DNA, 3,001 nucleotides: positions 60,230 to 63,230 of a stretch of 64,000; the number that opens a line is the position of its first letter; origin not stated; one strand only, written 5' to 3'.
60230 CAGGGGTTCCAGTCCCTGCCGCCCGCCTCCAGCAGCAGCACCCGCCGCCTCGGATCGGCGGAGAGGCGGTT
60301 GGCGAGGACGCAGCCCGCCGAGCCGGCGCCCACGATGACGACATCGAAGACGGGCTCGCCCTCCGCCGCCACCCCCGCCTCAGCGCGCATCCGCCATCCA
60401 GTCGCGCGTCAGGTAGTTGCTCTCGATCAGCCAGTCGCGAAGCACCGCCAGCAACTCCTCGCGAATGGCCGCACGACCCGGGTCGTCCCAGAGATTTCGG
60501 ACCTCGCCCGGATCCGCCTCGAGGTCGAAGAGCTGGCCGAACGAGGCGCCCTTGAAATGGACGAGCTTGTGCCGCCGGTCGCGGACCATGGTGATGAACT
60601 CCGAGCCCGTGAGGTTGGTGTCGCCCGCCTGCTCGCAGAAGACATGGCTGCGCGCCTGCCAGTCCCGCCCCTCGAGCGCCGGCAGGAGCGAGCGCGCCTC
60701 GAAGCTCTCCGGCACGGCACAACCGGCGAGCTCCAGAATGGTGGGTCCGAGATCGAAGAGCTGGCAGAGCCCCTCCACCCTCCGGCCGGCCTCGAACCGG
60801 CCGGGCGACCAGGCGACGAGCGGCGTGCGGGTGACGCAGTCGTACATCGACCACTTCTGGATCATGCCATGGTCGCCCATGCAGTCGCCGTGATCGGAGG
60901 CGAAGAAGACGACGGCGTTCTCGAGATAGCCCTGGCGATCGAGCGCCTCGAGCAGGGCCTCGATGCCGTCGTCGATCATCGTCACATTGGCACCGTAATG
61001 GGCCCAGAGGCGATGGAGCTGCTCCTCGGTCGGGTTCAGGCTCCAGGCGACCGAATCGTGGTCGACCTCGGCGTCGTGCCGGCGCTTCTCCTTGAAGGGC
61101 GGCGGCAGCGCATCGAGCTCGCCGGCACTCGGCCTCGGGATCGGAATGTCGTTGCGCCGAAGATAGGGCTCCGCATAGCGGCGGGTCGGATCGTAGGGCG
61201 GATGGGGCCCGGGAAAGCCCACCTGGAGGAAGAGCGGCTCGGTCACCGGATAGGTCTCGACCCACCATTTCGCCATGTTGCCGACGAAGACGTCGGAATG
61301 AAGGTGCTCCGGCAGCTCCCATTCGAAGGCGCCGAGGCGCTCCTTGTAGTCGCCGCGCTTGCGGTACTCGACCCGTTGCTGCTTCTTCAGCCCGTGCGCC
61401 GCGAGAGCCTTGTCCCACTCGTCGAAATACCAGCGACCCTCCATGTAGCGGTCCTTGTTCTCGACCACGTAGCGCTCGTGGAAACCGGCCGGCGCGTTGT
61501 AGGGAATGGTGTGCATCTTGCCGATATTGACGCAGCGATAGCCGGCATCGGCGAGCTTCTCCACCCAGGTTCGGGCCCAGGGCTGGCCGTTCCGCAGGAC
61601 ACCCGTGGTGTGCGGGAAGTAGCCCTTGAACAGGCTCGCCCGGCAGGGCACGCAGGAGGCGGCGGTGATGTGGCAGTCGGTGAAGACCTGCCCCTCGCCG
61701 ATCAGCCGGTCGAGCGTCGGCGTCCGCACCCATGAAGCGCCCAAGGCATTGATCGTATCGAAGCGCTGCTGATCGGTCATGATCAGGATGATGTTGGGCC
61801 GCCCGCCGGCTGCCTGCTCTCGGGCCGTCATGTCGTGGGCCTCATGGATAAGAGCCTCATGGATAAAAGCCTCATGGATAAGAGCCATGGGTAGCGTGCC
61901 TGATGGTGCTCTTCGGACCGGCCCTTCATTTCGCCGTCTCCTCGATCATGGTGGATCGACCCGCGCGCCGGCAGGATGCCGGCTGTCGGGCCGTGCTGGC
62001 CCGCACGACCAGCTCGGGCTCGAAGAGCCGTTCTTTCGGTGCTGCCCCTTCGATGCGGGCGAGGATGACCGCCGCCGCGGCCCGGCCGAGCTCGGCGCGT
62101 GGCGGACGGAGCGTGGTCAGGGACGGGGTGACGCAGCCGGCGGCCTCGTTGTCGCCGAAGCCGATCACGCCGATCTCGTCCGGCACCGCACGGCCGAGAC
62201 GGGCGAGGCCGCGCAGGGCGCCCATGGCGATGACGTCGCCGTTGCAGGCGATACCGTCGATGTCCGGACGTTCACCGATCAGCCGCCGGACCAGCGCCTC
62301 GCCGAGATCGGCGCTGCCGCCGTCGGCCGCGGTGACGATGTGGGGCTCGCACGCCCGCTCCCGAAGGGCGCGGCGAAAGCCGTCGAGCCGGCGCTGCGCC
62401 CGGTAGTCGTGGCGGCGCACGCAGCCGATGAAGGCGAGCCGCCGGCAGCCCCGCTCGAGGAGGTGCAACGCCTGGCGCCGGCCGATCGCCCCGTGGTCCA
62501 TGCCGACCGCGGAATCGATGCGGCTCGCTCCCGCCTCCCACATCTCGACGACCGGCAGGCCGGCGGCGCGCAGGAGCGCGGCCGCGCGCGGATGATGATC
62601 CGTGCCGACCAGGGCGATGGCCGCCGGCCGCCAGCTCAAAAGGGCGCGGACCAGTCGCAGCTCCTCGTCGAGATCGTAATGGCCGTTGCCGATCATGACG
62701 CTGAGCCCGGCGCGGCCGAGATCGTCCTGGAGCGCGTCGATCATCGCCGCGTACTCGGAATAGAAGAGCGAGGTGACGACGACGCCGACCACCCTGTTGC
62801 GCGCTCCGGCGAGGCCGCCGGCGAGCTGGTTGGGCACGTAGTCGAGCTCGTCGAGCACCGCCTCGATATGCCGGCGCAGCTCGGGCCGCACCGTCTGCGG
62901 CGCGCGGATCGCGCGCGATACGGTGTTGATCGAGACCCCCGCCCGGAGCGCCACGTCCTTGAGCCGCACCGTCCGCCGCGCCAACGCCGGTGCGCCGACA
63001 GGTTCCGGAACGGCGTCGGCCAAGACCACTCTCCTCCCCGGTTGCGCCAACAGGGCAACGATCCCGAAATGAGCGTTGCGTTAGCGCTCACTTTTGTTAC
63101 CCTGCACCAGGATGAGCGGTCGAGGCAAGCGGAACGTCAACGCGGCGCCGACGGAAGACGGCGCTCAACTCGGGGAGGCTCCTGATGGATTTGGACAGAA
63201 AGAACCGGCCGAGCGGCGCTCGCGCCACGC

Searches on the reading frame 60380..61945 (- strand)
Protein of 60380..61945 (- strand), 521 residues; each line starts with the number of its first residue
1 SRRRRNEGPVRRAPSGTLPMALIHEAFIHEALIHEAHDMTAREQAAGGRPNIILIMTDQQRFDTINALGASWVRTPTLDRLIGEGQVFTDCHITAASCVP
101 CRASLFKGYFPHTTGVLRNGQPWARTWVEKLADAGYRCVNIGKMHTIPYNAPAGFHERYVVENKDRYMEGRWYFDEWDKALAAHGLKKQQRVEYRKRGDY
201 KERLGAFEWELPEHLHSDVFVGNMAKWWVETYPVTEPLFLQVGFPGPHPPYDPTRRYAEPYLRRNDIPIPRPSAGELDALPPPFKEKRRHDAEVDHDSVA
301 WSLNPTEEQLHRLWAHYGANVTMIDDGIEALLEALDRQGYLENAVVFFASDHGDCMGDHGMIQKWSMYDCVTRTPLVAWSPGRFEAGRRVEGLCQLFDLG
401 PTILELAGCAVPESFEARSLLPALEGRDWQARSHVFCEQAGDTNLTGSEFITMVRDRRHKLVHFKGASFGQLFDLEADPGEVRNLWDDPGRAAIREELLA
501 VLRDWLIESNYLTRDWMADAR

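Call 8: search_protein_families(library=pfam, proteins=[window:60380-61945:-])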
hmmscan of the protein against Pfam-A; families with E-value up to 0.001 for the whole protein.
window:60380-61945:- (521 aa): 4 families
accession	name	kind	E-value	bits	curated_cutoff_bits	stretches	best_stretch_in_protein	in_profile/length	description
PF00884.28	Sulfatase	-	7.5e-42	144.1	25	1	50-408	1-300/301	Sulfatase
PF16347.10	SGSH_C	-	2.9e-21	76.7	29.3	1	357-502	1-148/154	N-sulphoglucosamine sulphohydrolase, C-terminal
PF01663.27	Phosphodiest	-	3.1e-07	30.7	23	0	294-353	158-220/342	Type I phosphodiesterase / nucleotide pyrophosphatase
PF02995.22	DUF229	-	0.00055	19.2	25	1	317-359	306-348/496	Protein of unknown function (DUF229)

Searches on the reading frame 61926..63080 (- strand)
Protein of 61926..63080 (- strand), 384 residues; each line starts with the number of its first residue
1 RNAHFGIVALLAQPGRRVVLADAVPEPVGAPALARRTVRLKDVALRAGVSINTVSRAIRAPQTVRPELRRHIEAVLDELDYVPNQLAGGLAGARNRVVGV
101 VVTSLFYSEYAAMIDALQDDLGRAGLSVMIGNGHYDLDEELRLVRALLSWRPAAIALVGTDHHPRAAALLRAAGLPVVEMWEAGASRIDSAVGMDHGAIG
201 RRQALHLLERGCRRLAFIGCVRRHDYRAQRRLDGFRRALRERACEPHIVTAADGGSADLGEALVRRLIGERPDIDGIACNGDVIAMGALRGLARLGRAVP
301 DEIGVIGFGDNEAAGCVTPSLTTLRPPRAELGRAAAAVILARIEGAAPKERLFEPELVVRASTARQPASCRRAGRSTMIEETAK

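Call 8: search_protein_families(library=pfam, proteins=[window:61926-63080:-])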
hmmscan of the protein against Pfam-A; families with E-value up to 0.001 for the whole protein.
window:61926-63080:- (384 aa): 4 families
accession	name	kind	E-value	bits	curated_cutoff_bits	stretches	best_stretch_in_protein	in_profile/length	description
PF13377.12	Peripla_BP_3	-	1.8e-32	113.1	26.5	1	206-363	3-167/167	Periplasmic binding protein-like domain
PF00532.27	Peripla_BP_1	-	8.5e-18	65.2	22.2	1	96-345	2-265/281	Periplasmic binding proteins and sugar binding domain of LacI family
PF00356.27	LacI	-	7.8e-16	58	27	1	40-84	2-46/46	Bacterial regulatory proteins, lacI family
PF13407.12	Peripla_BP_4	-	2.7e-12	47.2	35.1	1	106-313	12-221/258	Periplasmic binding protein domain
